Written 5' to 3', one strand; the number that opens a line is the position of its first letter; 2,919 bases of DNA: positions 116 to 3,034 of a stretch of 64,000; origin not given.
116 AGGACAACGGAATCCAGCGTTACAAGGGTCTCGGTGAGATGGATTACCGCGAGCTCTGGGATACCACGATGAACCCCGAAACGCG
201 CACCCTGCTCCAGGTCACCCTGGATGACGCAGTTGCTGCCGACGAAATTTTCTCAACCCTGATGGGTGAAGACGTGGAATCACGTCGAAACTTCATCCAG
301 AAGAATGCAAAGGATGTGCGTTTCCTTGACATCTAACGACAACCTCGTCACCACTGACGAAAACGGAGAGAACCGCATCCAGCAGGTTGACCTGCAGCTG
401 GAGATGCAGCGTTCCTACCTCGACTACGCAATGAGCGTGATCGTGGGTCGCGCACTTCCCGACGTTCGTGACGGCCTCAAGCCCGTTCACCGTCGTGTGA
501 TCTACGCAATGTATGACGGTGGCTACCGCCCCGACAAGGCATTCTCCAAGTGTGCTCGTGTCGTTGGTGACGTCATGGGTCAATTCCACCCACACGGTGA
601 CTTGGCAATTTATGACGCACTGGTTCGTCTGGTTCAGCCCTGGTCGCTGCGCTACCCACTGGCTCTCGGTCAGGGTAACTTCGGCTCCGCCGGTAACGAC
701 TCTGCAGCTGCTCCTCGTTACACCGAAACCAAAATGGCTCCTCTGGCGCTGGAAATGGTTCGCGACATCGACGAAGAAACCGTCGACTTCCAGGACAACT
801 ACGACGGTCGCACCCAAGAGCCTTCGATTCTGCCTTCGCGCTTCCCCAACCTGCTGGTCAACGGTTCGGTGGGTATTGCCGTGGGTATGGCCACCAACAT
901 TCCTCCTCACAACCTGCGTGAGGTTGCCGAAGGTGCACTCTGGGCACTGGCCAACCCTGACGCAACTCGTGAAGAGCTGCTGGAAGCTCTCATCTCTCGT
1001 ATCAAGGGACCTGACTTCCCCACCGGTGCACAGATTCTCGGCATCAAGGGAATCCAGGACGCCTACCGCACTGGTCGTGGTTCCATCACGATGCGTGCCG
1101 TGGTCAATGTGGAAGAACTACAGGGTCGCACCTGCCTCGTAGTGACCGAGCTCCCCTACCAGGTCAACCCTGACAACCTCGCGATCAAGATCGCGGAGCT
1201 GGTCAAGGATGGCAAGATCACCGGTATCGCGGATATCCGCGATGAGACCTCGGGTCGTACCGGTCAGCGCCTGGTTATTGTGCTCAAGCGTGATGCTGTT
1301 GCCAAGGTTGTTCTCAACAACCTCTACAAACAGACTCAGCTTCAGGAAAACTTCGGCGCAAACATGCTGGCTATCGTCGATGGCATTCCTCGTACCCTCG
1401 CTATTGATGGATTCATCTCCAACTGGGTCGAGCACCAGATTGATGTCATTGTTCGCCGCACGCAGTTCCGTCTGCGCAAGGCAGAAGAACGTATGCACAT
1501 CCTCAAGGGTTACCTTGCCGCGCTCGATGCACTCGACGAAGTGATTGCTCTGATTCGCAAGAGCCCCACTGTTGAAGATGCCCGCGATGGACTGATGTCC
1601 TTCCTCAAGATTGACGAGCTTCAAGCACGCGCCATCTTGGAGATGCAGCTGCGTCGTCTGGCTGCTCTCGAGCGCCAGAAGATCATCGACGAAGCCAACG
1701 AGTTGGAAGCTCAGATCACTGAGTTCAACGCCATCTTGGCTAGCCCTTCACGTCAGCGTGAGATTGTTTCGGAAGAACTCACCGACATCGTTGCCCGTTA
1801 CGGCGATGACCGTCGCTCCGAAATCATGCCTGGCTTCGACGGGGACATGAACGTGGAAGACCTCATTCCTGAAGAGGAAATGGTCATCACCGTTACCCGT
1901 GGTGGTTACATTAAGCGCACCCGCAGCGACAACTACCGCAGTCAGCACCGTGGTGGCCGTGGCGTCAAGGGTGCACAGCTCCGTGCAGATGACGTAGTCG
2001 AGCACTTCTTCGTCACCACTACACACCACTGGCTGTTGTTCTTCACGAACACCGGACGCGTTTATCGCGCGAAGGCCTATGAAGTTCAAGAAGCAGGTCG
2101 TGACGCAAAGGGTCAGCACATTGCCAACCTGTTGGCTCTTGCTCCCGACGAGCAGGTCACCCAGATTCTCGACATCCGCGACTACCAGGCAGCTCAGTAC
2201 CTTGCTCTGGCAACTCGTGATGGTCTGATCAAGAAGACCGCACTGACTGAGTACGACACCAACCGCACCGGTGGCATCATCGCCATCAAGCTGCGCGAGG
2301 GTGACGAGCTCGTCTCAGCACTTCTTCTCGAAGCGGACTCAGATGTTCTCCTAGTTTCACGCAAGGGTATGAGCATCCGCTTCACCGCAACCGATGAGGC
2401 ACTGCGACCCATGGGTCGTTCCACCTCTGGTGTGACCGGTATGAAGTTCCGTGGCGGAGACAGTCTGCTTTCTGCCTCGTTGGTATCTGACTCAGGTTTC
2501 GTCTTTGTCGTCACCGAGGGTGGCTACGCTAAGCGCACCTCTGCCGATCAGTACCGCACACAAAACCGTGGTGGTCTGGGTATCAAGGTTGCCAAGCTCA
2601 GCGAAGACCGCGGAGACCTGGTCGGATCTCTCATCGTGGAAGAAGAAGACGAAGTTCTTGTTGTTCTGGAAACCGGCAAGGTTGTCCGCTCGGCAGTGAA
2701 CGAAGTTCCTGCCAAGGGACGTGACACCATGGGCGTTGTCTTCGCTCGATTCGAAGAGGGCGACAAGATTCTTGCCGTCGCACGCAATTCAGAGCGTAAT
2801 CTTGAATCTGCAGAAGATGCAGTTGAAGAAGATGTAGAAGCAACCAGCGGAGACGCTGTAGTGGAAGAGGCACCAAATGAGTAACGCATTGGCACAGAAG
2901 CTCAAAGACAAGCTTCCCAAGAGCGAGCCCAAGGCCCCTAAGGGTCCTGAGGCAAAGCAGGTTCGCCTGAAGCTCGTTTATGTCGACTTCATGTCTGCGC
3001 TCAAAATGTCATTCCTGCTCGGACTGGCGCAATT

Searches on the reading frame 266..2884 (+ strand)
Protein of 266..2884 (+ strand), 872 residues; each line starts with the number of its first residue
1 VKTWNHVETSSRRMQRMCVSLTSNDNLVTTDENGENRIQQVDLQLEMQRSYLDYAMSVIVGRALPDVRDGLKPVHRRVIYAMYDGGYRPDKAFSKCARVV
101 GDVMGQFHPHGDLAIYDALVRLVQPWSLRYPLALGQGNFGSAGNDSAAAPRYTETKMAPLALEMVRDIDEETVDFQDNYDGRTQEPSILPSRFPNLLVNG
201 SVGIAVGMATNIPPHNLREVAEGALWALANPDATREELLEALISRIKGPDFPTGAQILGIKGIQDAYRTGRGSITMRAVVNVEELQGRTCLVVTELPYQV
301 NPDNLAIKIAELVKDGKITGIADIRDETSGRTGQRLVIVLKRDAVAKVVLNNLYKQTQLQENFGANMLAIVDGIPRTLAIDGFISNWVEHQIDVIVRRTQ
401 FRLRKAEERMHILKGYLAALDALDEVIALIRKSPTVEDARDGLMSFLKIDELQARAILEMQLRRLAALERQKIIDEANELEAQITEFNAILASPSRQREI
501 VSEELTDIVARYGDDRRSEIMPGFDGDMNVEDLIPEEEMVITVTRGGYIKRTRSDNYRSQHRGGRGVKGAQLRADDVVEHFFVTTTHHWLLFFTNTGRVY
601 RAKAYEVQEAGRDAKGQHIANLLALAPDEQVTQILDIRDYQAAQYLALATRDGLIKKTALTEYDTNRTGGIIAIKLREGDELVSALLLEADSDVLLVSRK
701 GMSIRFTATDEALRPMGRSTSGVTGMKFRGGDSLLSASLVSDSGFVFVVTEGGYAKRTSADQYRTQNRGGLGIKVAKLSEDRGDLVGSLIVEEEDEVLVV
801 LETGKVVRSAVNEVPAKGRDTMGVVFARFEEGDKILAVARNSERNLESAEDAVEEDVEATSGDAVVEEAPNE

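Call 10: search_protein_families(library=pfam, proteins=[window:266-2884:+], max_evalue=0.01)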
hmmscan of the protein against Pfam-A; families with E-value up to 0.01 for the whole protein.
window:266-2884:+ (872 aa): 2 families
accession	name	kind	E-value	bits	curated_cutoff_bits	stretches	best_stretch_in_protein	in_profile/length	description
PF00521.26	DNA_topoisoIV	-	2.1e-150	501.8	31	1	62-505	1-431/432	DNA gyrase/topoisomerase IV, subunit A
PF03989.18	DNA_gyraseA_C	-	2.1e-67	222.8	27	6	539-584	2-47/48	DNA gyrase C-terminal domain, beta-propeller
